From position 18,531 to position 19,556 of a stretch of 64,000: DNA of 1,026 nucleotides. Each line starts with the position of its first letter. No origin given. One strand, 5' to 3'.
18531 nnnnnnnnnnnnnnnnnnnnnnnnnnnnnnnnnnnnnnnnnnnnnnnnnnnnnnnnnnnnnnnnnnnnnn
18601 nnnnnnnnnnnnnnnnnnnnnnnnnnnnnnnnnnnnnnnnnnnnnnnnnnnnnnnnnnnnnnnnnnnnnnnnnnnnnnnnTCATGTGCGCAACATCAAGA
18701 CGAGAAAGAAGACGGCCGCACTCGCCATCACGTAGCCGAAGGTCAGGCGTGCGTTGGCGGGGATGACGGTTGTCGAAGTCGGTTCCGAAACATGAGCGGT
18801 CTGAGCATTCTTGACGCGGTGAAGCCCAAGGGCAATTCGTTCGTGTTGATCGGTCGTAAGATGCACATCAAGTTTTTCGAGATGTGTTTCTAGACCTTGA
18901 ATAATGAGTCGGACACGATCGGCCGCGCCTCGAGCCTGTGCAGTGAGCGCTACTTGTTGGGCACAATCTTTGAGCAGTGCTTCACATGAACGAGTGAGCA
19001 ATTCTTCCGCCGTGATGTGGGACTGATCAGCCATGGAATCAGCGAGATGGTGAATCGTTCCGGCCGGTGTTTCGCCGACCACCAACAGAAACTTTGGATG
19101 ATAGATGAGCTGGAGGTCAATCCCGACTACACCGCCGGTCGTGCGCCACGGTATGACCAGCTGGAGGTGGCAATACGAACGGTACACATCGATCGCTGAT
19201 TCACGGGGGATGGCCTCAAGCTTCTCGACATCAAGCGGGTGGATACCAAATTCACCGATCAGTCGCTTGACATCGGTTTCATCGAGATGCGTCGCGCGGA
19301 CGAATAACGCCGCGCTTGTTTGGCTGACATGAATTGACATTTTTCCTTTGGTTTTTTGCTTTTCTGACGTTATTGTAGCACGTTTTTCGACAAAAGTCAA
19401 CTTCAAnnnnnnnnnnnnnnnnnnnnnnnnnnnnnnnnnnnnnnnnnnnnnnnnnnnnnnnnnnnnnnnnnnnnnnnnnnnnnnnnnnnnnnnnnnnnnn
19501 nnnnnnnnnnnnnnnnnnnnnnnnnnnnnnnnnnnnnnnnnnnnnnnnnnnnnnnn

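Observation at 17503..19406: Three-gene operon ending in a membrane-anchored single-AAA Clp/Hsp100-like ATPase, with an ATGA-coupled 47-aa TM peptide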

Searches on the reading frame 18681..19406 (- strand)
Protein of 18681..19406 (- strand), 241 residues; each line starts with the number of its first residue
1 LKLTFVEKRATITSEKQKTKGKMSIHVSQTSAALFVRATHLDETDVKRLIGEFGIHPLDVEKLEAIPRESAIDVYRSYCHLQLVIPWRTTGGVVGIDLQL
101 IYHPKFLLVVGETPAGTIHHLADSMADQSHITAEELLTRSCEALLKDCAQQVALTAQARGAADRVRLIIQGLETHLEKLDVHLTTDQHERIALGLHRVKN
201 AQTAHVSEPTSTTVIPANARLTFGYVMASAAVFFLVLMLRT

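Call 3: search_protein_families(library=pfam, proteins=[window:18681-19406:-], max_evalue=0.1)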
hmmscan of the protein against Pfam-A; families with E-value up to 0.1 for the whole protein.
window:18681-19406:- (241 aa): 1 family
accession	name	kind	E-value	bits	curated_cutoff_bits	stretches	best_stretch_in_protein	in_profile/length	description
PF01544.23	CorA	-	4.1e-05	23.5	27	1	35-152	6-127/292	CorA-like Mg2+ transporter protein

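Call 4: search_protein_families(library=ncbifam, proteins=[window:18681-19406:-], max_evalue=0.1)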
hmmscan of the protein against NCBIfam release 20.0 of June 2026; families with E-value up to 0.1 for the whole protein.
window:18681-19406:- (241 aa): 0 families

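Call 25: find_homologous_proteins(query=window:18681-19340:-, max_evalue=0.001)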
Query window:18681-19340:- (219 aa): 1 proteins with E <= 0.001 among 1218 candidates.
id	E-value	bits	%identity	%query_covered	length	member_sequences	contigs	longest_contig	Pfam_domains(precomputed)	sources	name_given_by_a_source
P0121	1.3e-137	474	100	100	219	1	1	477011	-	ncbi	-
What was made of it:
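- Checked: The probable start is ATG 19340, which gives 219 aa. The public gene call also has 219 aa (P0121, call 25).
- Tried and rejected: The word-indexed homologue search with the 219-aa CorA-like protein returned only itself (call 25).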

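Call 27: search_protein_families(library=padloc, proteins=[window:18681-19340:-], max_evalue=0.01)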
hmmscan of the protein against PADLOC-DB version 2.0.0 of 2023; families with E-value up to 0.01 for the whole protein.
window:18681-19340:- (219 aa): 0 families

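Call 33: search_solved_structures(query=A4, max_evalue=10)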
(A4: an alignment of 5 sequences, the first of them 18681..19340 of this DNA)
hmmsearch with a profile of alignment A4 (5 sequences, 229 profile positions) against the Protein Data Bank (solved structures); distinct sequences matched with E-value up to 10: 14.
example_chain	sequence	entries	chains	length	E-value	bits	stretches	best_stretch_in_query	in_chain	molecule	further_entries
5jtg_A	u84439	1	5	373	0.0089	19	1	22-87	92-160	Cobalt/magnesium transport protein CorA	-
8slb_A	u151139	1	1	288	0.013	18.4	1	22-87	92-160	Cobalt/magnesium transport protein CorA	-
4eeb_A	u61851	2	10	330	0.015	18.3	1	22-87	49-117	Magnesium transport protein CorA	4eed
3jcf_A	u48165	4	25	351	0.017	18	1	22-87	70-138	Magnesium transport protein CorA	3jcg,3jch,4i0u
2bbj_A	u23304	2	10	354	0.017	18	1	22-87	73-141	divalent cation transport-related protein | Magnesium transport protein corA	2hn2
2iub_A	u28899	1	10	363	0.018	17.9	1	22-87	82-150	DIVALENT CATION TRANSPORT-RELATED PROTEIN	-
8tmb_A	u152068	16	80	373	0.019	17.9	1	22-87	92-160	Cobalt/magnesium transport protein CorA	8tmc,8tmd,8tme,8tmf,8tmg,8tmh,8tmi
5jrw_A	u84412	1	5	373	0.02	17.8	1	22-87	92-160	Cobalt/magnesium transport protein CorA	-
2bbh_A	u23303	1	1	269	0.095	15.6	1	22-87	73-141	divalent cation transport-related protein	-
2hn1_A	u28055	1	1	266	0.14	15.1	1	27-84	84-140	Magnesium and cobalt transporter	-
3qnq_A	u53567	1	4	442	0.51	13.2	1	79-159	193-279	PTS system, cellobiose-specific IIC component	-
4yey_A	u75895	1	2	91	0.93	12.4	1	134-215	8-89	DNA-binding protein HU-alpha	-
9e5c_6r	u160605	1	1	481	1.1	12.1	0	95-140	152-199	Tetratricopeptide repeat protein 29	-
8fit_A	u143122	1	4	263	4.2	10.2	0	120-186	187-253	cs074A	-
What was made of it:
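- On CorA/MIT superfamily (gene 1): The profile of the short clade has CorA as its best 10 PDB hits, E 0.009-0.14 (call 33).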

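Call 34: search_solved_structures(query=A3, max_evalue=0.01)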
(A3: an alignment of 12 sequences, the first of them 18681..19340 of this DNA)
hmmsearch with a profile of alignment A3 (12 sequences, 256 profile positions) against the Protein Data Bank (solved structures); distinct sequences matched with E-value up to 0.01: 14.
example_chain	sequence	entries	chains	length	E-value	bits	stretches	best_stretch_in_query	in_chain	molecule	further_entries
3jcf_A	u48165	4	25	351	4.2e-22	81.9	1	12-253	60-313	Magnesium transport protein CorA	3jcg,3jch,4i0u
2bbj_A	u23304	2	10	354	4.3e-22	81.9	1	12-253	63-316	divalent cation transport-related protein | Magnesium transport protein corA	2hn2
8tmb_A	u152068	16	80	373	4.9e-22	81.7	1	12-253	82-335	Cobalt/magnesium transport protein CorA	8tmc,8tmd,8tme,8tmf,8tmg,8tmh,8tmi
2iub_A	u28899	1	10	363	5.2e-22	81.6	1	12-253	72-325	DIVALENT CATION TRANSPORT-RELATED PROTEIN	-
5jtg_A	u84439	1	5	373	1.2e-21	80.5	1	12-253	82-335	Cobalt/magnesium transport protein CorA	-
4eeb_A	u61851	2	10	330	2.5e-21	79.4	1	12-253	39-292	Magnesium transport protein CorA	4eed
5jrw_A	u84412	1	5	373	2.7e-21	79.3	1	12-253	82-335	Cobalt/magnesium transport protein CorA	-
8slb_A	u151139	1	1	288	1.6e-15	60.4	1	12-180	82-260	Cobalt/magnesium transport protein CorA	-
2bbh_A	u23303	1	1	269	9.7e-15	57.8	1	12-180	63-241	divalent cation transport-related protein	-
2hn1_A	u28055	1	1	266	2.9e-14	56.3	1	12-189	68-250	Magnesium and cobalt transporter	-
4cy4_A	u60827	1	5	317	5.5e-12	48.8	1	11-248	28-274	MAGNESIUM TRANSPORT PROTEIN CORA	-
4ev6_A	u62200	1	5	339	6.8e-12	48.5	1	11-248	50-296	Magnesium transport protein CorA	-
4egw_A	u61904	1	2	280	1.6e-09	40.7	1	11-232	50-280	Magnesium transport protein CorA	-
4gyv_A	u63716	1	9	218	0.0032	20.1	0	123-188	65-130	FERM, RhoGEF and pleckstrin domain-containing protein 2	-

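Call 35: search_protein_families(library=pfam, alignment_id=A3, max_evalue=0.01)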
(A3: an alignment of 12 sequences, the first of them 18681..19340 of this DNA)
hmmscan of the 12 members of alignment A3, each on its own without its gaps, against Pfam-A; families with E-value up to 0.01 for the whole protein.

A. member 1, window:18681-19340:- (219 aa): 1 family
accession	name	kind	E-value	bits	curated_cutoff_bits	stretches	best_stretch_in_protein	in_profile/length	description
PF01544.23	CorA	-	3e-05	23.9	27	1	13-130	6-127/292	CorA-like Mg2+ transporter protein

B. families by the number of members that match (of 12 scanned): 7 families
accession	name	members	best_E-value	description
PF01544.23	CorA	12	1e-53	CorA-like Mg2+ transporter protein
PF20990.2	DUF2207_C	6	6.4e-07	Predicted membrane protein (DUF2207) C-terminal domain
PF20237.3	DUF6594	1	0.0021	Family of unknown function (DUF6594)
PF16491.10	Peptidase_M48_N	1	0.0053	CAAX prenyl protease N-terminal, five membrane helices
PF00566.25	RabGAP-TBC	1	0.0056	Rab-GTPase-TBC domain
PF08919.15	F_actin_bind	1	0.0082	F-actin binding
PF01105.29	EMP24_GP25L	1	0.0094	emp24/gp25L/p24 family/GOLD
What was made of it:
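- On CorA/MIT superfamily (gene 1): All 12 homologues hit Pfam CorA at E<0.01 (call 35).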

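Call 37: search_protein_representatives(protein=window:18681-19340:-)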
Query: 219 residues. Proteins with E-value up to 0.001 (for the whole library): 24; up to 1e-10: 9; up to 1e-30: 4. The best 24 are listed.
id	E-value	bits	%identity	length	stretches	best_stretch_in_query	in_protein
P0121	4.0e-138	473.7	100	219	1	1-219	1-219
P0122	8.2e-33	130.0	34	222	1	1-218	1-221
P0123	6.6e-32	127.0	35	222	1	1-219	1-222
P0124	8.4e-31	123.4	36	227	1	1-218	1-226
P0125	7.8e-30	120.2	33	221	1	1-218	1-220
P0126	9.5e-30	120.0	37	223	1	1-218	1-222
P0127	7.7e-24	100.7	33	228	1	1-215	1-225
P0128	3.6e-19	85.4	33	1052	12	2-75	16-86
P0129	6.1e-14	68.4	30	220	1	1-215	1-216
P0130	9.0e-09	51.5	29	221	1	1-216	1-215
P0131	2.4e-08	50.1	27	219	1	2-215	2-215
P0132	1.3e-07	47.6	27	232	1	1-215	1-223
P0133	3.1e-07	46.4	34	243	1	1-218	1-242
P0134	1.3e-06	44.5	29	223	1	4-216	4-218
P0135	5.8e-06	42.3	30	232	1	5-217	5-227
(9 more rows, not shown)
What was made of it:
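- Tried and rejected: An exhaustive phmmer search was needed (call 37).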

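Call 46: predict_structure(alignment_id=A5)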
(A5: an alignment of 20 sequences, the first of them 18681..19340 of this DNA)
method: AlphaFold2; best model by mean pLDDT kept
length: 219 residues; sequences in the alignment: 20
mean_pLDDT: 90.2   pTM: 0.78
mean pLDDT of the five models: 90.2, 89.5, 89.2, 88.7, 86.0
residues with pLDDT >= 90: 167; 70-90: 36; 50-70: 16; < 50: 0
segments of 3 or more residues with pLDDT < 50: none
pLDDT, mean of each block of 10 residues (from residue 1): 83 92 93 92 93 96 93 95 96 94 88 96 93 86 96 97 98 94 63 65 89 92
secondary structure, 60 per line:
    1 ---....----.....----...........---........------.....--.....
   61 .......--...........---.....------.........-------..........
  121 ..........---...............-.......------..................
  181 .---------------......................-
elements in order: E4-7 E12-16 H21-31 H35-42 E49-53 E56-67 E70-80 E84-88 H95-103 H111-130 H134-148 H150-156 H163-181 H197-218

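Call 48: fold_search(model_id=the predicted structure, library=pdb)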
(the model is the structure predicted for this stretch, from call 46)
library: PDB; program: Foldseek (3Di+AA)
matches with E <= 10: 749; with E <= 0.001: 76
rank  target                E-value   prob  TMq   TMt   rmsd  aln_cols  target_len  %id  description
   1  8tmd_A                2.0e-09  1.00  0.54  0.38  12.6       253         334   15  Cryo-EM structure of CorA in complex with conformation-specific synthetic antibody C18 and 100 uM MgCl2, State MG0.1-1 (released 2025-02-12)
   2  5jrw_D                2.4e-09  1.00  0.52  0.36   9.3       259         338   15  Crystal structure of Thermotoga maritima mutant D89R/D253R (released 2017-01-25)
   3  8tme_A                2.4e-09  1.00  0.51  0.35  10.6       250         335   15  Cryo-EM structure of CorA in complex with conformation-specific synthetic antibody C18 and 100 uM MgCl2, State MG0.1-1 (released 2025-02-12)
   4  8tmc_E                3.3e-09  1.00  0.53  0.37  11.2       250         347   15  Cryo-EM structure of CorA in complex with conformation-specific synthetic antibody C12 and 20 mM MgCl2, State MG20-2 (released 2025-02-12)
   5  8tmd_B                4.0e-09  1.00  0.51  0.35   8.9       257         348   17  Cryo-EM structure of CorA in complex with conformation-specific synthetic antibody C18 and 100 uM MgCl2, State MG0.1-1 (released 2025-02-12)
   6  8tme_E                4.2e-09  1.00  0.54  0.36   6.0       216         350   15  Cryo-EM structure of CorA in complex with conformation-specific synthetic antibody C18 and 100 uM MgCl2, State MG0.1-1 (released 2025-02-12)
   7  8tmc_C                4.7e-09  1.00  0.53  0.36   6.8       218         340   15  Cryo-EM structure of CorA in complex with conformation-specific synthetic antibody C12 and 20 mM MgCl2, State MG20-2 (released 2025-02-12)
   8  8tmd_E                4.7e-09  1.00  0.50  0.34   7.4       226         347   15  Cryo-EM structure of CorA in complex with conformation-specific synthetic antibody C18 and 100 uM MgCl2, State MG0.1-1 (released 2025-02-12)
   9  5jrw_C                6.3e-09  1.00  0.54  0.38   8.7       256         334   15  Crystal structure of Thermotoga maritima mutant D89R/D253R (released 2017-01-25)
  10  8tmb_B                6.3e-09  1.00  0.52  0.36   9.3       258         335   15  Cryo-EM structure of CorA in complex with conformation-specific synthetic antibody C12 and 20 mM MgCl2, State MG20-1 (released 2025-02-12)
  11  4i0u_D                6.6e-09  1.00  0.54  0.36   9.4       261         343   14  Improved structure of Thermotoga maritima CorA at 2.7 A resolution (released 2013-03-06)
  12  4i0u_B                7.4e-09  1.00  0.51  0.35   8.6       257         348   16  Improved structure of Thermotoga maritima CorA at 2.7 A resolution (released 2013-03-06)
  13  8tmj_D                7.4e-09  1.00  0.52  0.34  10.7       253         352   15  Cryo-EM structure of CorA in complex with conformation-specific synthetic antibody C18 and 100 uM MgCl2, State MG0.1-2 (released 2025-02-12)
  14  8tmj_B                7.9e-09  1.00  0.56  0.37   6.5       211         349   16  Cryo-EM structure of CorA in complex with conformation-specific synthetic antibody C18 and 100 uM MgCl2, State MG0.1-2 (released 2025-02-12)
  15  8tmc_A                7.9e-09  1.00  0.56  0.38   6.6       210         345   16  Cryo-EM structure of CorA in complex with conformation-specific synthetic antibody C12 and 20 mM MgCl2, State MG20-2 (released 2025-02-12)
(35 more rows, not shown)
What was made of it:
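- On CorA/MIT superfamily (gene 1): The Foldseek top 50 are all CorA or ZntB, E 2e-9 (call 48).
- Closest known: CorA / ZntB. Same: The cytoplasmic N-terminal fold matches: the Foldseek top 50 are all CorA or ZntB (call 48).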
